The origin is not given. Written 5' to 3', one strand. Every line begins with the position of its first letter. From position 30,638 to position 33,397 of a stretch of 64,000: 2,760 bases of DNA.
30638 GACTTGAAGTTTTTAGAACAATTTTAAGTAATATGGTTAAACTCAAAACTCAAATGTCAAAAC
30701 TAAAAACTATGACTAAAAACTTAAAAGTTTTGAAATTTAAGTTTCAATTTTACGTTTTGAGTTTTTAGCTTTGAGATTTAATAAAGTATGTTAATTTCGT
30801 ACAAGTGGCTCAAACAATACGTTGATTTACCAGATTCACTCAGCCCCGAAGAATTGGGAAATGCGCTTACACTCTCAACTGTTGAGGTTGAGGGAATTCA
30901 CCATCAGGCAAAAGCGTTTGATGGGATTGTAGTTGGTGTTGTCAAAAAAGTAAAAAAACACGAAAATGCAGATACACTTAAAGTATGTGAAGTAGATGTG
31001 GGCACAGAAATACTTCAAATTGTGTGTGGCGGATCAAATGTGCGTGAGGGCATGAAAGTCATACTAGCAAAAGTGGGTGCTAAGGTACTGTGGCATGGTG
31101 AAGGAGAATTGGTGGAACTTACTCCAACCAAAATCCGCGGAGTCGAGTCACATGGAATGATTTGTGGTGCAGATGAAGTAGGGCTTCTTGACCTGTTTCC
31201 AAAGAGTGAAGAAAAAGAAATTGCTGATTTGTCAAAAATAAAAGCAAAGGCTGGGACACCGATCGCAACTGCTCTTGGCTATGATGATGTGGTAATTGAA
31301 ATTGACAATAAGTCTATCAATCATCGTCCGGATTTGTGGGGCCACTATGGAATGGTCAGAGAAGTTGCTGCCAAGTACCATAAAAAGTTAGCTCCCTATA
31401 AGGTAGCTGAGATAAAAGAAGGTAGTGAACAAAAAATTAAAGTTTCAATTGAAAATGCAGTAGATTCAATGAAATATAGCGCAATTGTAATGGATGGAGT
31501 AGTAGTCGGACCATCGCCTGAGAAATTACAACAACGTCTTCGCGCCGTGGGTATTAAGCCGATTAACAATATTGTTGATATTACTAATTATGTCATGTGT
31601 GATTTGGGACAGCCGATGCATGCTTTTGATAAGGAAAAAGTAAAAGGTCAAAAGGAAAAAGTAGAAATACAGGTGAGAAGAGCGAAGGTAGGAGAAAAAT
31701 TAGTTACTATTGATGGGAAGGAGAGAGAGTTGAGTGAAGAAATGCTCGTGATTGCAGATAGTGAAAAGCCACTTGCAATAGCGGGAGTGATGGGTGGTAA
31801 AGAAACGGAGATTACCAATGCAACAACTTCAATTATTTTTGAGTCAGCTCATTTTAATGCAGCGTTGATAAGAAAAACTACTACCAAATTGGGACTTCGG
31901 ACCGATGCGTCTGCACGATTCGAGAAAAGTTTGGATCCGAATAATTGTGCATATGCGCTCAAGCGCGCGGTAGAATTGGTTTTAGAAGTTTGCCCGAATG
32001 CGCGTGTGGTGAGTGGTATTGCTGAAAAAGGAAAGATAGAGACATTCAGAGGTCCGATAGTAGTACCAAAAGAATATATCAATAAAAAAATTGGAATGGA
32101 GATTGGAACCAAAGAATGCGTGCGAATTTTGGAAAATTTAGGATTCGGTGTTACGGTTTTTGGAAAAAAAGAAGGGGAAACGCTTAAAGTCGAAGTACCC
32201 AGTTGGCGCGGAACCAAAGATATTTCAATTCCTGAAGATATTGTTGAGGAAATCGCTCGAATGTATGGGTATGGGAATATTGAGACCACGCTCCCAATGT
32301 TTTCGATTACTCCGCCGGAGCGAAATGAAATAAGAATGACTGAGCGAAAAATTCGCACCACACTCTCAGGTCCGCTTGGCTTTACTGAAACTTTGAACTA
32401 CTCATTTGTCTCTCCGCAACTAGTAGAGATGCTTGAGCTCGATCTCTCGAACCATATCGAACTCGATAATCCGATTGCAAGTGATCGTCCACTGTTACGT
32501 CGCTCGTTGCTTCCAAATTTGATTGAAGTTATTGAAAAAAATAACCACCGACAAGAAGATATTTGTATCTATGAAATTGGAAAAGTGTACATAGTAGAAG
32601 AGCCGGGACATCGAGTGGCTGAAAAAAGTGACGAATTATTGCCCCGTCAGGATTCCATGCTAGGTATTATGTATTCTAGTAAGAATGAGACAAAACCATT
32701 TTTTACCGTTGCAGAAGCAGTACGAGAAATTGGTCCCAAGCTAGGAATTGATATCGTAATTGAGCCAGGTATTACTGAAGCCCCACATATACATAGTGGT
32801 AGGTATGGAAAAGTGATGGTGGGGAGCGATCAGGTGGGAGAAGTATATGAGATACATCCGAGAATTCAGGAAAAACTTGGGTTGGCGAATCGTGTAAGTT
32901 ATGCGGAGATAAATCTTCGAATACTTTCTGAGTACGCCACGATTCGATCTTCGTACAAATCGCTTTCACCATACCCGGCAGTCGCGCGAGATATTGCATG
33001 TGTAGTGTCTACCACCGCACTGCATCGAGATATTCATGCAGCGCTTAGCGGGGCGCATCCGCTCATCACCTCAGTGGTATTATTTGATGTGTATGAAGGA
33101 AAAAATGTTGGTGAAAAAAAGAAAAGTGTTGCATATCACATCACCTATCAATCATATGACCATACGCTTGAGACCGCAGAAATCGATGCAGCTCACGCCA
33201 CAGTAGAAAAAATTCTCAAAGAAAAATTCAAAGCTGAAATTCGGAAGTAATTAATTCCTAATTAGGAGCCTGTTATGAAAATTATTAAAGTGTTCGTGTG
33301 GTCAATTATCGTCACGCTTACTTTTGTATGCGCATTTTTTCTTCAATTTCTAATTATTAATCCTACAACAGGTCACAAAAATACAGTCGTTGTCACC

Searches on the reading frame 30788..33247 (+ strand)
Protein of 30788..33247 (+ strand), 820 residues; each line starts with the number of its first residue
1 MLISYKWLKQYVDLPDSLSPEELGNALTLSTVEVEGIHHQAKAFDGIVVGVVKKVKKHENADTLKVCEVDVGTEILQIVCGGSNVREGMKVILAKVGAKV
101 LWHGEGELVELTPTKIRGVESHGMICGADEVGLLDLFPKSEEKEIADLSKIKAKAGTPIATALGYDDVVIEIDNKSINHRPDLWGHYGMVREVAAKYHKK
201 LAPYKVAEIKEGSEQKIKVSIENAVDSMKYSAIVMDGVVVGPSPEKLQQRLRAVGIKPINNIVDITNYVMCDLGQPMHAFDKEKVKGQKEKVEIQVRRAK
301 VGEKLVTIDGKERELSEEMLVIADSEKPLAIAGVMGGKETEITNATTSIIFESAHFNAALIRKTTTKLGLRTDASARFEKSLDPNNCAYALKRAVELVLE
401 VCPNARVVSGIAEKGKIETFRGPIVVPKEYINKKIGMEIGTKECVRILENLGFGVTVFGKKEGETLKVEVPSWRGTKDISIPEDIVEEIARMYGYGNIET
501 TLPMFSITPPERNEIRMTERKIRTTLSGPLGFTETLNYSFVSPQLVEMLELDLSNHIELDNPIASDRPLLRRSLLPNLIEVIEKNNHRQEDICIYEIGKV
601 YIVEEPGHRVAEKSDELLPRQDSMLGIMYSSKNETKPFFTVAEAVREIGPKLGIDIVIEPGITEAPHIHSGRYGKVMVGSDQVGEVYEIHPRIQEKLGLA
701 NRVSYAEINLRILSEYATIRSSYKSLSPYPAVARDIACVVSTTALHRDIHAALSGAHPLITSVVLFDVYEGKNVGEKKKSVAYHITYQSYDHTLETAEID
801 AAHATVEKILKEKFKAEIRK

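Call 32: search_protein_families(library=pfam, proteins=[window:30788-33247:+], max_evalue=0.00001)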
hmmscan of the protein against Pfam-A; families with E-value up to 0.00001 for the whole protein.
window:30788-33247:+ (820 aa): 5 families
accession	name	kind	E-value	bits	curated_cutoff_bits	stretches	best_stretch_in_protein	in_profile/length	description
PF03483.22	B3_4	-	3.1e-67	225.9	29.3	1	229-402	4-173/174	B3/4 domain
PF17759.6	tRNA_synthFbeta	-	1.3e-42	146.1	22.4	1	498-710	1-214/214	Phenylalanyl tRNA synthetase beta chain CLM domain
PF03147.19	FDX-ACB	-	5.2e-24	85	31.1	1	727-819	1-94/94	Ferredoxin-fold anticodon binding domain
PF03484.21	B5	-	3.2e-21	75.7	28.6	1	425-495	2-67/67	tRNA synthetase B5 domain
PF01588.26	tRNA_bind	-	6.8e-20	71.4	27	1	47-138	1-77/96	Putative tRNA binding domain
